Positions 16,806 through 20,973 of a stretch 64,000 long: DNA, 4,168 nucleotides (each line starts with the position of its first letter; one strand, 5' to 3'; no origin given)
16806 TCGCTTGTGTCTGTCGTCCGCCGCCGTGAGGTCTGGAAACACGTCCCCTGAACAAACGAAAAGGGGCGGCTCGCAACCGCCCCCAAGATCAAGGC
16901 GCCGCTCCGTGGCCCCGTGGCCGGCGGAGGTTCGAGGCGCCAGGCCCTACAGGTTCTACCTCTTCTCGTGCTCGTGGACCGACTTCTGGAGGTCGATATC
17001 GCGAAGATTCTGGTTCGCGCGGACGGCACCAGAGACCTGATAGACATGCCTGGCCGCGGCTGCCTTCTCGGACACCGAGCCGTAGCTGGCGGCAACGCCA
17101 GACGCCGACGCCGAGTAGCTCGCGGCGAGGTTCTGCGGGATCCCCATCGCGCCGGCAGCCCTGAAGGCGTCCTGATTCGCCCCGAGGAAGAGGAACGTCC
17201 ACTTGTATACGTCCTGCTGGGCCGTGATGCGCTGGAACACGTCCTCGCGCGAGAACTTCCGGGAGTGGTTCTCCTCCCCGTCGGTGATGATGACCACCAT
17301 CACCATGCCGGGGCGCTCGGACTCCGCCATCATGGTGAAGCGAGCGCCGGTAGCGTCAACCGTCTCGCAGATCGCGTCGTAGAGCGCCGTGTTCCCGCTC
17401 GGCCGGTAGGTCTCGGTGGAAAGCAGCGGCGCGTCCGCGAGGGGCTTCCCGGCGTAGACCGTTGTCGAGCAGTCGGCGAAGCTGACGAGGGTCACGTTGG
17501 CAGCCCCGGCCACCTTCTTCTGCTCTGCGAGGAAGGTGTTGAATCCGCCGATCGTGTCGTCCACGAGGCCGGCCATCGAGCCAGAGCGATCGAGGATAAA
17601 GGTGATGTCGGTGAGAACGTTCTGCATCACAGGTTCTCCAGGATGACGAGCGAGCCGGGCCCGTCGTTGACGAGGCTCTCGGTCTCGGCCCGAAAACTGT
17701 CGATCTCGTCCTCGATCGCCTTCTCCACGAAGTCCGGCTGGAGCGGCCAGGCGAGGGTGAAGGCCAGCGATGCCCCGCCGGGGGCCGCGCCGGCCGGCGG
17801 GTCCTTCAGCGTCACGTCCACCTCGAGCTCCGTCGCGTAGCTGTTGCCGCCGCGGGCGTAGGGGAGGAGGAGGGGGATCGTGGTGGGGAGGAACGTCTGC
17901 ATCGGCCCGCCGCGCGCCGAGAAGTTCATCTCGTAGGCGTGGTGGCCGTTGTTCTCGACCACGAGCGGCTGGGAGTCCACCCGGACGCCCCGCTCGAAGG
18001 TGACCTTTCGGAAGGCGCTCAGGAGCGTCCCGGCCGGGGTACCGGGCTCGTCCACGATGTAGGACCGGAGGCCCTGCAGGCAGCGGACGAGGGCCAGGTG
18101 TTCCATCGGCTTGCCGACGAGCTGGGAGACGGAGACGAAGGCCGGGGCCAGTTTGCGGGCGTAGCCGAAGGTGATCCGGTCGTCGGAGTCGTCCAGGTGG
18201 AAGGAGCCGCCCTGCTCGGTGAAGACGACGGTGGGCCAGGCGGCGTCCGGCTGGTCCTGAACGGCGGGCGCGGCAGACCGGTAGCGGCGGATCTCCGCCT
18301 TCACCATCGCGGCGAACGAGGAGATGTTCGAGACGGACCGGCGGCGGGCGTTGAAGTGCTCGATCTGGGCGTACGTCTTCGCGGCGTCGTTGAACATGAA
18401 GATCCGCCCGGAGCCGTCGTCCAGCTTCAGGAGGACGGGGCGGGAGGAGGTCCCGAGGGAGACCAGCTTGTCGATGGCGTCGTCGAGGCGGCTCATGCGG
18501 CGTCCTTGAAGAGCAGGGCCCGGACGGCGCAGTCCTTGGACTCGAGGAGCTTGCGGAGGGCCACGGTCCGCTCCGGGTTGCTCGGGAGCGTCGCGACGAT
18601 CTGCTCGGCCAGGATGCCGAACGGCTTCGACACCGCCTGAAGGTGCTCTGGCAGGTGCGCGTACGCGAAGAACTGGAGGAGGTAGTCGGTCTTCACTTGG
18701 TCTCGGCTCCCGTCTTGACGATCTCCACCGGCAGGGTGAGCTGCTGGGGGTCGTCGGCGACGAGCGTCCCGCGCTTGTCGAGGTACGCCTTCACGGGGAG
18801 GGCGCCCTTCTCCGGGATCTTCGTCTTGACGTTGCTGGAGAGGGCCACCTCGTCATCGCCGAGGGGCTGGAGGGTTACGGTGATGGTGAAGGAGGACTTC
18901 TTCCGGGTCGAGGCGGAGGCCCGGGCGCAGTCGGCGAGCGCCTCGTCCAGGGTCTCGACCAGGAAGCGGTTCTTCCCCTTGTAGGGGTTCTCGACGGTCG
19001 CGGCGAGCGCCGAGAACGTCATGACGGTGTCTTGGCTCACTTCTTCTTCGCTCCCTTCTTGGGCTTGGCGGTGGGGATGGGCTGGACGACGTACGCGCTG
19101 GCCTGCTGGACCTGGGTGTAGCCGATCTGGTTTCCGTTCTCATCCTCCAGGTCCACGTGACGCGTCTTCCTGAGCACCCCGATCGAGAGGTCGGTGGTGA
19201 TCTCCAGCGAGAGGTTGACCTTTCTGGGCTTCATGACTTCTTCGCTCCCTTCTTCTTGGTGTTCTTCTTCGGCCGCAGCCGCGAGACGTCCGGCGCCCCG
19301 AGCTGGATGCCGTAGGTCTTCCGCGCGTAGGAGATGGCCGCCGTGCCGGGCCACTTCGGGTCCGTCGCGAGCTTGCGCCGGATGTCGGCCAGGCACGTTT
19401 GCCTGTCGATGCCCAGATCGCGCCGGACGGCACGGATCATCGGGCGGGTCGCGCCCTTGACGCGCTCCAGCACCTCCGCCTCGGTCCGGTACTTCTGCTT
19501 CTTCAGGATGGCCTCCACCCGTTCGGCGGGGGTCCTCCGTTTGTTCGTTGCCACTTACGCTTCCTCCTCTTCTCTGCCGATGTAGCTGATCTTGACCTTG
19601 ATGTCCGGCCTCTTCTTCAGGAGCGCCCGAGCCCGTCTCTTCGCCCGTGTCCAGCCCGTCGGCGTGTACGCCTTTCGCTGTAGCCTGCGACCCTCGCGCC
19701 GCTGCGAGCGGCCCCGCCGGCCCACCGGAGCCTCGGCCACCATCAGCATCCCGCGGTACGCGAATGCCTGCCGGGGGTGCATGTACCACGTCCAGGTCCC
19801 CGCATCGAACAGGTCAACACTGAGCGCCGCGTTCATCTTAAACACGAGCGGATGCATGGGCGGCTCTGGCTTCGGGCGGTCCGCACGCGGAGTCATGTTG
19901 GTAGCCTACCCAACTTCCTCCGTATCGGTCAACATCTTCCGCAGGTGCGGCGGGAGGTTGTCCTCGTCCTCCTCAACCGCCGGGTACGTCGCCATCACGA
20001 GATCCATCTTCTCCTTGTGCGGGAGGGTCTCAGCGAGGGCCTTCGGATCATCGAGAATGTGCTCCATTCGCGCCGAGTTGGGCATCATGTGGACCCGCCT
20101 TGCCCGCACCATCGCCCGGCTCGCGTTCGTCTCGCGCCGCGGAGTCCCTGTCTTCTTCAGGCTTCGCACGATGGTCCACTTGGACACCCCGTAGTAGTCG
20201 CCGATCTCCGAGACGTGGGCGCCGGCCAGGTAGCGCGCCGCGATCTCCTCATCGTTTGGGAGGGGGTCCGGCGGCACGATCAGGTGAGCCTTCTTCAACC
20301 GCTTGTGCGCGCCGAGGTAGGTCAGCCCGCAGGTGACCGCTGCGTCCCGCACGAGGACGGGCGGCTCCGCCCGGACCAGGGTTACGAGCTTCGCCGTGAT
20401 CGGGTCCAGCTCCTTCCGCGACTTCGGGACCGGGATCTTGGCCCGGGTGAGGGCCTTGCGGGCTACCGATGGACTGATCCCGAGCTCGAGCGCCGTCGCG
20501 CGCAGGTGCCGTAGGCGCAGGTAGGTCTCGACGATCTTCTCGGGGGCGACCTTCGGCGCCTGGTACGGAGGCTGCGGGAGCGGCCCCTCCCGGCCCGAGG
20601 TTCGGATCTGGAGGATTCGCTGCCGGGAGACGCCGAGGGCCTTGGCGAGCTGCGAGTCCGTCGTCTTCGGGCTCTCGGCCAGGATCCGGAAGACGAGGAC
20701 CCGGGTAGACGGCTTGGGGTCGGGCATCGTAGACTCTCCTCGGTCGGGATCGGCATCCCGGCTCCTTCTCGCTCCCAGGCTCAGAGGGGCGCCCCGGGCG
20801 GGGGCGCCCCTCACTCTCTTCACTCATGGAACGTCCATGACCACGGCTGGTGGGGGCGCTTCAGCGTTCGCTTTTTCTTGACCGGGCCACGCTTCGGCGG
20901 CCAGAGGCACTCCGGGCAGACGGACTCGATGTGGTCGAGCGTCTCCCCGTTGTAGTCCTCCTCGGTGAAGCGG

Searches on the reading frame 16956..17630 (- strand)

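Call 27: search_protein_families(library=pfam, proteins=[window:16956-17630:-], max_evalue=0.001)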
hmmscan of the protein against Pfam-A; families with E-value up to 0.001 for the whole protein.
window:16956-17630:- (224 aa): 0 families

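Call 44: search_protein_families(library=padloc, proteins=[window:16956-17630:-], max_evalue=0.01)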
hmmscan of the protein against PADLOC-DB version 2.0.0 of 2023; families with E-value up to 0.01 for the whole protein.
window:16956-17630:- (224 aa): 0 families

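Call 51: search_protein_families(library=phrogs, proteins=[window:16956-17630:-], max_evalue=0.001)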
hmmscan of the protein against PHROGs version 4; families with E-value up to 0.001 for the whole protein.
window:16956-17630:- (224 aa): 3 families
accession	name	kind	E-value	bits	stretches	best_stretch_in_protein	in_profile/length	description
phrog_7371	-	unknown function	1.2e-53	182.8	1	2-200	2-189/204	-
phrog_26613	-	unknown function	1e-08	35.9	1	4-181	10-193/345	-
phrog_5359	-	unknown function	5.1e-07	30.5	1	4-152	25-179/229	-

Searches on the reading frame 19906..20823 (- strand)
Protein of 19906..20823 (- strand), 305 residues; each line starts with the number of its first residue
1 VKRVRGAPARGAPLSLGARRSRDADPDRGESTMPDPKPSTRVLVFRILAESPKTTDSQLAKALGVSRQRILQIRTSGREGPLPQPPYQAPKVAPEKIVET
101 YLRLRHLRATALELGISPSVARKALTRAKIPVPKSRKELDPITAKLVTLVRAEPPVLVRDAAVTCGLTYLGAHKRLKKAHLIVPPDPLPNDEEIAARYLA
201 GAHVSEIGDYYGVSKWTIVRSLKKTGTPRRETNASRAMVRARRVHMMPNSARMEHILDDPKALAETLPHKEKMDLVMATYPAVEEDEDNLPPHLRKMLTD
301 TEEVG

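Call 9: search_protein_families(library=phrogs, proteins=[window:19906-20823:-], max_evalue=0.001)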
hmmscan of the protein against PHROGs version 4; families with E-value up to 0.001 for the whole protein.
window:19906-20823:- (305 aa): 5 families
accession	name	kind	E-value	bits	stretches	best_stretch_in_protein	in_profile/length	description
phrog_664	-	DNA, RNA and nucleotide metabolism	2.9e-07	31.5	1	192-244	91-143/210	DNA binding protein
phrog_125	-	DNA, RNA and nucleotide metabolism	0.00024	21.7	0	175-258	151-237/254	DNA invertase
phrog_4538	-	unknown function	0.00035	20.6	0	191-233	358-397/447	-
phrog_686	-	DNA, RNA and nucleotide metabolism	0.00047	21.4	0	57-78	52-73/76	HTH DNA binding protein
phrog_1303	-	DNA, RNA and nucleotide metabolism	0.00053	20.8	0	190-238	28-76/184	DNA binding protein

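Call 26: search_protein_families(library=pfam, proteins=[window:19906-20823:-], max_evalue=0.01)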
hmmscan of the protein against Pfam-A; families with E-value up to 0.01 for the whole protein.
window:19906-20823:- (305 aa): 7 families
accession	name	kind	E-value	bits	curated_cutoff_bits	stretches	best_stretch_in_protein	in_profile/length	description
PF13384.12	HTH_23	-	1.3e-05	25.3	24.6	0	37-73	3-37/50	Homeodomain-like domain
PF04545.22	Sigma70_r4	-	0.00015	21.7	24.1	0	55-75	22-42/50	Sigma-70, region 4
PF04967.18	HTH_10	-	0.00045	20.4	23.1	0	55-72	25-42/53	HTH DNA binding domain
PF13518.12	HTH_28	-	0.00063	20.2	25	0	96-121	4-29/52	Helix-turn-helix domain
PF08279.18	HTH_11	-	0.0009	19.5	25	0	47-70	8-32/55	HTH domain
PF02796.21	HTH_7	-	0.0069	16.9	23.8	0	48-72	17-40/45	Helix-turn-helix domain of resolvase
PF13412.12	HTH_24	-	0.008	16.2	21.9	0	46-71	10-35/48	Winged helix-turn-helix DNA-binding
